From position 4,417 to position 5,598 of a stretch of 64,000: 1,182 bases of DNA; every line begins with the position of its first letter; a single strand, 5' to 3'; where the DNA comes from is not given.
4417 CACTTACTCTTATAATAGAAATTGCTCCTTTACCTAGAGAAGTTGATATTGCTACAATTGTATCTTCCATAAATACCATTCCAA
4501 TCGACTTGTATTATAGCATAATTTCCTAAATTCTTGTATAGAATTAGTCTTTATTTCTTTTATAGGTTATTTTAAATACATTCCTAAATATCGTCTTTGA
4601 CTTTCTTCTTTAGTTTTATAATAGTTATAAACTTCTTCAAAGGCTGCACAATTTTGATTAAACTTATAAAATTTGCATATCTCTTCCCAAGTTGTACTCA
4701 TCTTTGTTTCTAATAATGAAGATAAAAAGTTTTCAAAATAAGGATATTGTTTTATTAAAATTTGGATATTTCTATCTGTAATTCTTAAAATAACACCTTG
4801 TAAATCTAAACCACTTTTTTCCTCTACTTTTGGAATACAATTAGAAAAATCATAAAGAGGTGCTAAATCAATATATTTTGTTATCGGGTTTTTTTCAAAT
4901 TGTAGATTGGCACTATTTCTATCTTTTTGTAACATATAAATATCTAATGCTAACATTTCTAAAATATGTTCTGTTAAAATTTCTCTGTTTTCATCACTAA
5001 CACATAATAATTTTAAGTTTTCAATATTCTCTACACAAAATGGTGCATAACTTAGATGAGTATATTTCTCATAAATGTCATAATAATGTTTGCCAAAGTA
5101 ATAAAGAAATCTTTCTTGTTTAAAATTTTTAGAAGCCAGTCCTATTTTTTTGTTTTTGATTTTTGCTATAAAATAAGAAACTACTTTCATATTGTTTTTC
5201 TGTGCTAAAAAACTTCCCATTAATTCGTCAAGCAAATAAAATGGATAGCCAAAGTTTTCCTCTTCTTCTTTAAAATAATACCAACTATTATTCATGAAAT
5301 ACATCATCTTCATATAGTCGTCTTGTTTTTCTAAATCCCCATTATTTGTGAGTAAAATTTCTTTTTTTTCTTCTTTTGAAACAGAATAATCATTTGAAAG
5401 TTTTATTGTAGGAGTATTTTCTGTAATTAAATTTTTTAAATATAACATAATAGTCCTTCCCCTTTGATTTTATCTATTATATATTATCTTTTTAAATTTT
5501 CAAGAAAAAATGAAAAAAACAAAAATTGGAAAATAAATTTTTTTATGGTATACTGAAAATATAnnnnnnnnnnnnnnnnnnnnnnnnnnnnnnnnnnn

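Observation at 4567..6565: Foreign two-gene insert (kinase-like protein and divergent deviant-P-loop protein) wedged into the mnmE-jag operon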

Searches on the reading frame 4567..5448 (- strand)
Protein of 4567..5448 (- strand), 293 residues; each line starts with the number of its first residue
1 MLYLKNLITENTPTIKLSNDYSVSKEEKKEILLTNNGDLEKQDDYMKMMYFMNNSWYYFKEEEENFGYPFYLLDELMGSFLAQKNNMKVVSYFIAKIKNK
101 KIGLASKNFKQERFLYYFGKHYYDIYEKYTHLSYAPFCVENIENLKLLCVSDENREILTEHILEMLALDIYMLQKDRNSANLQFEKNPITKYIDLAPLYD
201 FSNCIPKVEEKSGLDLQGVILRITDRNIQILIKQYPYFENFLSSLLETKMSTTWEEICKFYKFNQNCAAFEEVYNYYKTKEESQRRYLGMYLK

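Call 5: search_protein_families(library=pfam, proteins=[window:4567-5448:-], max_evalue=1)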
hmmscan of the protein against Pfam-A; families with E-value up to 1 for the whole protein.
window:4567-5448:- (293 aa): 3 families
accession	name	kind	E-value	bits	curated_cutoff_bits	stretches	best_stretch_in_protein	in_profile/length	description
PF18215.6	Rtt106_N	-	0.042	13.9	26.3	1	269-286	27-44/45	Histone chaperone Rtt106 N-terminal domain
PF11113.13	Phage_head_chap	-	0.15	12.6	25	0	5-32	20-44/56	Head assembly gene product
PF02214.28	BTB_2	-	0.2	12.5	21.4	1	237-280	20-63/94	BTB/POZ domain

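Call 7: search_protein_families(library=ncbifam, proteins=[window:4567-5448:-], max_evalue=1)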
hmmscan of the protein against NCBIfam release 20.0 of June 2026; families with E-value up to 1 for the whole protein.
window:4567-5448:- (293 aa): 1 family
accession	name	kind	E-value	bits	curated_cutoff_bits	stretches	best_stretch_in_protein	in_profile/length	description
NF006961.0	PRK09438.1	equivalog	0.011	15.2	103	1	120-162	76-119/151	dihydroneopterin triphosphate diphosphatase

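Call 8: search_protein_families(library=padloc, proteins=[window:4567-5448:-], max_evalue=1)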
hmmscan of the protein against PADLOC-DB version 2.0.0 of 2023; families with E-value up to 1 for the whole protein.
window:4567-5448:- (293 aa): 0 families
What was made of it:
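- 4567..5448 (-): ORF A, 293 aa: compact HipA/CtkA-fold protein kinase. No N-subdomain-1 and no conserved Gly-rich loop. No Pfam, NCBIfam or PADLOC hit (calls 5, 7, 8).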

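Call 9: search_protein_families(library=phrogs, proteins=[window:4567-5448:-], max_evalue=1)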
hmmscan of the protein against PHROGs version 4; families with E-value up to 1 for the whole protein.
window:4567-5448:- (293 aa): 1 family
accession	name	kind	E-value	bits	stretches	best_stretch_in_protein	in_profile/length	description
phrog_3162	-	unknown function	4.9e-05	23.9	1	53-191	25-145/247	-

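Call 10: find_homologous_proteins(query=window:4567-5448:-, max_evalue=0.001)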
Query window:4567-5448:- (293 aa): 22 proteins with E <= 0.001 among 849 candidates.
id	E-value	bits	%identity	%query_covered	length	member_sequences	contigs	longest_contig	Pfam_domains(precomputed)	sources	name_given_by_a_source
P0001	2.6e-190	649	100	100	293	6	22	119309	-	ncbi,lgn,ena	-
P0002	7.6e-167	572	89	100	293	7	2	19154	-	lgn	-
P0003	1.9e-158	545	84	100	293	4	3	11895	-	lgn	-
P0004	9.1e-157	539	83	100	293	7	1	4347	-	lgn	-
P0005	1.2e-103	365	81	71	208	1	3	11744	-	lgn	-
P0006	3.0e-82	295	53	100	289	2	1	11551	-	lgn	-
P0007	1.4e-80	289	52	100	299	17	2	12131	-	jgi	-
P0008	3.2e-78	281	52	100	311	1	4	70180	-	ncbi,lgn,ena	-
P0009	1.2e-65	240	44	99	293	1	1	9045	-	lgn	-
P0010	2.8e-65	239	45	98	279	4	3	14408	-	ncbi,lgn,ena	-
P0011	8.1e-62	228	42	99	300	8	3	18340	-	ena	-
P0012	2.1e-61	226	44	98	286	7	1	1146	-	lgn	-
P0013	1.0e-60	224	43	99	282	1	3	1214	-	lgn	-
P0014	3.1e-60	222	45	93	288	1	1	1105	-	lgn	-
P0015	7.8e-60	221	44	99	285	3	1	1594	-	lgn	-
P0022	3.7e-34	137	34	97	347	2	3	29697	-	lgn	-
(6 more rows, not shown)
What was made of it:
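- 4567..5448 (-): 22 homologue clusters (call 10).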

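Call 12: find_encoding_contigs(protein=P0008, flank=8000, max_places=3)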
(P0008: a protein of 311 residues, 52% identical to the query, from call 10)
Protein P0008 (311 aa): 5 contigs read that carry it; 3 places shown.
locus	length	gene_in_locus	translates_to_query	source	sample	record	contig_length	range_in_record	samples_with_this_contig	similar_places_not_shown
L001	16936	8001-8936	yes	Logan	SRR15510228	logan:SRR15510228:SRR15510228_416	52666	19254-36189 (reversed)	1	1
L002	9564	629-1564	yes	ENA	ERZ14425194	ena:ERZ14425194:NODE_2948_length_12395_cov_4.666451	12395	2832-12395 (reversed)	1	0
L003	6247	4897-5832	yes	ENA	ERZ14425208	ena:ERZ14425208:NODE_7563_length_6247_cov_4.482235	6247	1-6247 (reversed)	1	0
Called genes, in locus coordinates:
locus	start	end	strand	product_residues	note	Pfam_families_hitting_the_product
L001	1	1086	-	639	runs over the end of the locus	PF02518:HATPase_c, PF00204:DNA_gyraseB, PF01751:Toprim, PF00986:DNA_gyraseB_C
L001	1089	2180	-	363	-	PF02463:SMC_N, PF13166:AAA_13 (faint), PF13175:AAA_15, PF13476:AAA_23, PF13304:AAA_21 (weak)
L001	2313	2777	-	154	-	PF06338:ComK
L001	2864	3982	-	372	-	PF00712:DNA_pol3_beta, PF02767:DNA_pol3_beta_2, PF02768:DNA_pol3_beta_3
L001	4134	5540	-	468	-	PF11638:DnaA_N, PF00308:Bac_DnaA, PF01695:IstB_IS21 (weak), PF01637:ATPase_2 (faint), PF08299:Bac_DnaA_C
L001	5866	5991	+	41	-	PF00468:Ribosomal_L34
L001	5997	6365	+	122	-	PF00825:Ribonuclease_P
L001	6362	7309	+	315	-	PF02096:60KD_IMP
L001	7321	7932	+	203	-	PF13083:KH_KhpA-B, PF07650:KH_2, PF01424:R3H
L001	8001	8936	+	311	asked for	-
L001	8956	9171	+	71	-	-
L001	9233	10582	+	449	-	PF10396:TrmE_N, PF00350:Dynamin_N (faint), PF12631:MnmE_helical, PF03193:RsgA_GTPase (faint), PF00009:GTP_EFTU (weak), PF01926:MMR_HSR1, PF02421:FeoB_N, PF04548:AIG1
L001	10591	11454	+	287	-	PF18754:Nmad3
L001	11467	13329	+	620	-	PF00890:FAD_binding_2 (faint), PF01134:GIDA, PF12831:FAD_oxidored (weak), PF21680:GIDA_C_1st, PF13932:SAM_GIDA_C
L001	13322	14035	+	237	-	PF13649:Methyltransf_25 (faint), PF02527:GidB, PF05175:MTS (weak), PF13847:Methyltransf_31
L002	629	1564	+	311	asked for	-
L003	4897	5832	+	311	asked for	-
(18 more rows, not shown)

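Call 13: find_encoding_contigs(protein=P0022, flank=8000, max_places=3)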
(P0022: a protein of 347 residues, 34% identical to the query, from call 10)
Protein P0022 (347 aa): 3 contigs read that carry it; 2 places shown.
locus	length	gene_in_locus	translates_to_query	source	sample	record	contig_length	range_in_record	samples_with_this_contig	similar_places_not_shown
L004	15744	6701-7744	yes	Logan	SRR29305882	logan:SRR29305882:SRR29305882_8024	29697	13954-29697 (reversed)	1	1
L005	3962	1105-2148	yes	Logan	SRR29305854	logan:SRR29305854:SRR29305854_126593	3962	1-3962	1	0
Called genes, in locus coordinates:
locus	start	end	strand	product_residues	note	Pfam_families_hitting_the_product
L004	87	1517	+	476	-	PF02511:Thy1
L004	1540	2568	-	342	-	PF13145:Rotamase_2, PF13616:Rotamase_3, PF00639:Rotamase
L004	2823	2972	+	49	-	-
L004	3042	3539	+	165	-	PF06541:ABC_trans_CmpB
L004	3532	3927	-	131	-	PF11969:DcpS_C, PF01230:HIT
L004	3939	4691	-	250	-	-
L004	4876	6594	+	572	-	-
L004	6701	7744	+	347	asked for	-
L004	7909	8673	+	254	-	PF00005:ABC_tran, PF02463:SMC_N (faint), PF13304:AAA_21 (faint)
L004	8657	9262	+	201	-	PF01458:SUFBD_core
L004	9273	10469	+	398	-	PF00266:Aminotran_5, PF01053:Cys_Met_Meta_PP (weak), PF01041:DegT_DnrJ_EryC1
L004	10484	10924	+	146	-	PF01592:NifU_N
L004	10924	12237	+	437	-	PF19295:SufBD_N, PF01458:SUFBD_core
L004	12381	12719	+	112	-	PF00436:SSB, PF01336:tRNA_anti-codon (faint)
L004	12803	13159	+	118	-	PF12844:HTH_19, PF13560:HTH_31, PF01381:HTH_3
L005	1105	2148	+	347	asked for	-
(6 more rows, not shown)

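Call 14: find_encoding_contigs(protein=P0001, flank=8000, max_places=4)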
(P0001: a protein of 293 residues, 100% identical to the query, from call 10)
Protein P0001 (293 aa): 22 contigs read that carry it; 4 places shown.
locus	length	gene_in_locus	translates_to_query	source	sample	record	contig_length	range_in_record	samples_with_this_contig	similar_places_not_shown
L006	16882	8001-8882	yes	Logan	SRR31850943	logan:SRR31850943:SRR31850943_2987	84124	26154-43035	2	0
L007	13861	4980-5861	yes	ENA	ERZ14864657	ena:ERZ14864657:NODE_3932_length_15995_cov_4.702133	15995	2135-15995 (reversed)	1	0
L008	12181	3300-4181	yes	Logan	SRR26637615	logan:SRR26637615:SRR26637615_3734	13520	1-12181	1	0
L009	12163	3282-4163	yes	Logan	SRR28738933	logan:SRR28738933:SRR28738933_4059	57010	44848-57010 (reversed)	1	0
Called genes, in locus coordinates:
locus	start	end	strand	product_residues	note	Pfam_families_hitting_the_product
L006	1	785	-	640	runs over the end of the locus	PF02518:HATPase_c, PF00204:DNA_gyraseB, PF01751:Toprim, PF00986:DNA_gyraseB_C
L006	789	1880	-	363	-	PF02463:SMC_N, PF13175:AAA_15 (weak), PF13476:AAA_23, PF13304:AAA_21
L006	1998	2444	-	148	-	PF06338:ComK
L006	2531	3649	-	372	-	PF00712:DNA_pol3_beta, PF02767:DNA_pol3_beta_2, PF02768:DNA_pol3_beta_3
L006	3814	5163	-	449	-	PF11638:DnaA_N, PF00308:Bac_DnaA, PF01637:ATPase_2 (faint), PF08299:Bac_DnaA_C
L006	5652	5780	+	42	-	PF00468:Ribosomal_L34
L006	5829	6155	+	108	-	PF00825:Ribonuclease_P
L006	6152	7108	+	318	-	PF02096:60KD_IMP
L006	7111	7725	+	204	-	PF13083:KH_KhpA-B, PF01424:R3H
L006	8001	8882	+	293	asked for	-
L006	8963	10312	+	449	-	PF10396:TrmE_N, PF00350:Dynamin_N (faint), PF12631:MnmE_helical, PF01926:MMR_HSR1, PF02421:FeoB_N, PF04548:AIG1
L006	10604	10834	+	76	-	-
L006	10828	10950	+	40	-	-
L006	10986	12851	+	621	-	PF01134:GIDA, PF21680:GIDA_C_1st, PF13932:SAM_GIDA_C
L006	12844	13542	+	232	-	PF02527:GidB, PF05175:MTS (weak), PF13847:Methyltransf_31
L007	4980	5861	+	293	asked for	-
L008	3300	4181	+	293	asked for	-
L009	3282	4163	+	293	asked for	-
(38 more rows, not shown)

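Call 17: find_related_loci(query=A1, collection=genome_contigs, flank=6000)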
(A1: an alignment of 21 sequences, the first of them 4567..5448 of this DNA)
Query A1 (293 aa) in genome_contigs; peptide patterns used: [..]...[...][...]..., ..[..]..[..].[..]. (x = any residue, [..] = any of these).
38 stretches matched a pattern; 12 encode a relative of the query (tblastn E <= 1e-3); 12 distinct loci.
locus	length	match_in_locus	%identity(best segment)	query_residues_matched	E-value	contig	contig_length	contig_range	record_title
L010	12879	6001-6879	88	1-293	4e-174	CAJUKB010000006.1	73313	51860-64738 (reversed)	MAG TPA_asm: uncultured Bacilli bacterium isolate MGBC143693 genome assembly, contig: MGBC143693.6, whole genome shotgun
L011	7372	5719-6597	83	1-293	1e-166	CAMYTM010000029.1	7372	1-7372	MAG TPA_asm: uncultured Tenericutes bacterium isolate SRR19390406_bin.5_metawrap_v1.3_MAG genome assembly, contig: NODE.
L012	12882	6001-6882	52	1-293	7e-87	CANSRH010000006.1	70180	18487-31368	MAG TPA_asm: uncultured Tenericutes bacterium isolate SRR15510228_bin.30_metawrap_v1.3_MAG genome assembly, contig: NODE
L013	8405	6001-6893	53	1-293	7e-79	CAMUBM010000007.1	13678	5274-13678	MAG TPA_asm: uncultured Tenericutes bacterium isolate SRR14038239_bin.83_metawrap_v1.3_MAG genome assembly, contig: NODE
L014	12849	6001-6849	46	1-293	4e-77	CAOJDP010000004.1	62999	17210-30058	MAG TPA_asm: uncultured Bacillales bacterium isolate SRR15604593_bin.36_metawrap_v1.3_MAG genome assembly, contig: NODE.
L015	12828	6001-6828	42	1-285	6e-68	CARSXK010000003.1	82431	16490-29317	MAG TPA_asm: uncultured Bacilli bacterium isolate MGBC129510 genome assembly, contig: MGBC129510.3, whole genome shotgun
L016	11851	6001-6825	45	1-288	2e-64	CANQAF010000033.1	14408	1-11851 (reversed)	MAG: uncultured Bacilli bacterium isolate Lapin-002__bin35 genome assembly, contig: Lapin-002__NODE_5436_length_14408_co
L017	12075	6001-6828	41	3-288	4e-61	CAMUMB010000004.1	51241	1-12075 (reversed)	MAG TPA_asm: uncultured Bacillales bacterium isolate SRR14038239_bin.65_metawrap_v1.3_MAG genome assembly, contig: NODE.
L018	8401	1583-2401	40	4-286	4e-57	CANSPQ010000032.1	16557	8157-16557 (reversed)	MAG TPA_asm: uncultured Bacillales bacterium isolate SRR15730548_bin.42_metawrap_v1.3_MAG genome assembly, contig: NODE.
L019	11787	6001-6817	44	1-292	1e-59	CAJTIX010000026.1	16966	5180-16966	MAG TPA_asm: uncultured Bacilli bacterium isolate MGBC103251 genome assembly, contig: MGBC103251.26, whole genome shotgu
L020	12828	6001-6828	39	4-293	7e-54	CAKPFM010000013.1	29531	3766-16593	MAG: uncultured Bacilli bacterium isolate REFINED_METABAT215_TOP10_CONTIGS_1500_ASSEMBLY_K77_MERGED__Hadza_MoBio_hadza-A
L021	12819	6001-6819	36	3-275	3e-47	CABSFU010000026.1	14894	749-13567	MAG TPA_asm: uncultured Bacillales bacterium isolate MGYG-HGUT-02248 genome assembly, contig: GUT_GENOME139761_26, whole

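Call 18: search_solved_structures(query=A1, max_evalue=10, show_alignments=3)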
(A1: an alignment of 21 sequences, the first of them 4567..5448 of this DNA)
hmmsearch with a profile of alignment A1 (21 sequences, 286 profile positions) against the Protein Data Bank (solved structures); distinct sequences matched with E-value up to 10: 4.
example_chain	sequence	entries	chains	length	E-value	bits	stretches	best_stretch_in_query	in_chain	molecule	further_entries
3akj_A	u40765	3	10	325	4.2e-06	29.7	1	49-218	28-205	CtkA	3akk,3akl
3vx6_A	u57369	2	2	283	0.12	15.1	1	154-253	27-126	E1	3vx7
4f34_A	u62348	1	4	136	1.9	11.1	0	166-181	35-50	de novo protein Symfoil-4V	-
3o4c_A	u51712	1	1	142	2.2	10.9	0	166-181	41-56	de novo designed beta-trefoil architecture with symmetric primary structure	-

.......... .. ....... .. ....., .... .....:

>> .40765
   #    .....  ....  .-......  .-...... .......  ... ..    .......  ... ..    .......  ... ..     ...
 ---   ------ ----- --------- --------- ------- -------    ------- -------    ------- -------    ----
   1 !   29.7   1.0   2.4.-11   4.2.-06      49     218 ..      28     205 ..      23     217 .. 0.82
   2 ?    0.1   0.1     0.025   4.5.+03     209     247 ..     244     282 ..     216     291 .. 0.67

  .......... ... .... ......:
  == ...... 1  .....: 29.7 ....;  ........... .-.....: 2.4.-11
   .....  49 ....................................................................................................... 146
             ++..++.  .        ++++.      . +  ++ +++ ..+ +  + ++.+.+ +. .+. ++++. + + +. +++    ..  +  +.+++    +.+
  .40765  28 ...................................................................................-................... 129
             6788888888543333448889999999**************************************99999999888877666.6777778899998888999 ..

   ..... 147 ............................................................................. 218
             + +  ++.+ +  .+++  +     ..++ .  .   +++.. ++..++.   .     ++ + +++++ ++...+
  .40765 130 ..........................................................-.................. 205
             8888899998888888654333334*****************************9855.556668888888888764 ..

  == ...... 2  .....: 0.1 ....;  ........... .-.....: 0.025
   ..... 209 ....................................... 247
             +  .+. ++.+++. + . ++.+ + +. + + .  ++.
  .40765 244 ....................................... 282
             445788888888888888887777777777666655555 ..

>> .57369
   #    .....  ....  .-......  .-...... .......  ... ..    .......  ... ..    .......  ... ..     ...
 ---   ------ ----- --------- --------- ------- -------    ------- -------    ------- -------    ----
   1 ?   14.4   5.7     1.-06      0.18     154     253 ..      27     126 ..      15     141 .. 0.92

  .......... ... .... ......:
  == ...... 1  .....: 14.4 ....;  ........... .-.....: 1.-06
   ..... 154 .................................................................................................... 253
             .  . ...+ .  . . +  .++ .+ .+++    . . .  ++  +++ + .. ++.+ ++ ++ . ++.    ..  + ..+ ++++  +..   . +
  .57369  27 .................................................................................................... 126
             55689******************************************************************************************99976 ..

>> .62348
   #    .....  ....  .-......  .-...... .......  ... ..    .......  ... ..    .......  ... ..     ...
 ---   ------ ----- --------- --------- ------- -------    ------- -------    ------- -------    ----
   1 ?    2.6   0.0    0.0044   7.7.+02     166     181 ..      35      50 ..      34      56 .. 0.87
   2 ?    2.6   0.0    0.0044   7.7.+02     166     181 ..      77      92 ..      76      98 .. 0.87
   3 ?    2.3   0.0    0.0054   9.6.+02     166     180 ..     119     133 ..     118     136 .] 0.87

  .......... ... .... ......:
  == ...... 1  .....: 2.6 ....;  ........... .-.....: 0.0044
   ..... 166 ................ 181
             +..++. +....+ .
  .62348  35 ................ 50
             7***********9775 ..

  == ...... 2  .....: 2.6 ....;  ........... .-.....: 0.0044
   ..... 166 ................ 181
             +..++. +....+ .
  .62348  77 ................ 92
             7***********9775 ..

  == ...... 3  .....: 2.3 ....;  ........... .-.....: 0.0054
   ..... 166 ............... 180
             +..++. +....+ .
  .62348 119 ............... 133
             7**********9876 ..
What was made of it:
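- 4567..5448 (-): Profile vs PDB hits CtkA at E=4.2e-6 (call 18).
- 5269..5271 (-): Codon of K60 (WYYFK). Invariant. Predicted ATP-binding beta-3 lysine. Aligned with the Lys of CtkA 'YMVKF' (call 18).
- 4906..4923 (-): Catalytic loop D176-R-N-S-A-N181. Aligned to CtkA D-R-H-N-G-N, which is D155..N160 by counting in the call 18 alignment.
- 4849..4866 (-): Mg-binding motif L-A-P-L-Y-D200. Aligned to CtkA I-A-P-I-F-D (D179) (call 18).
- On CtkA-like kinases: hmmsearch E=4.2e-6, profile positions 49-218 vs CtkA 28-205 (call 18).
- Profile hit to CtkA, E=4.2e-6, aligning DRxxxN and APxYD (call 18).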
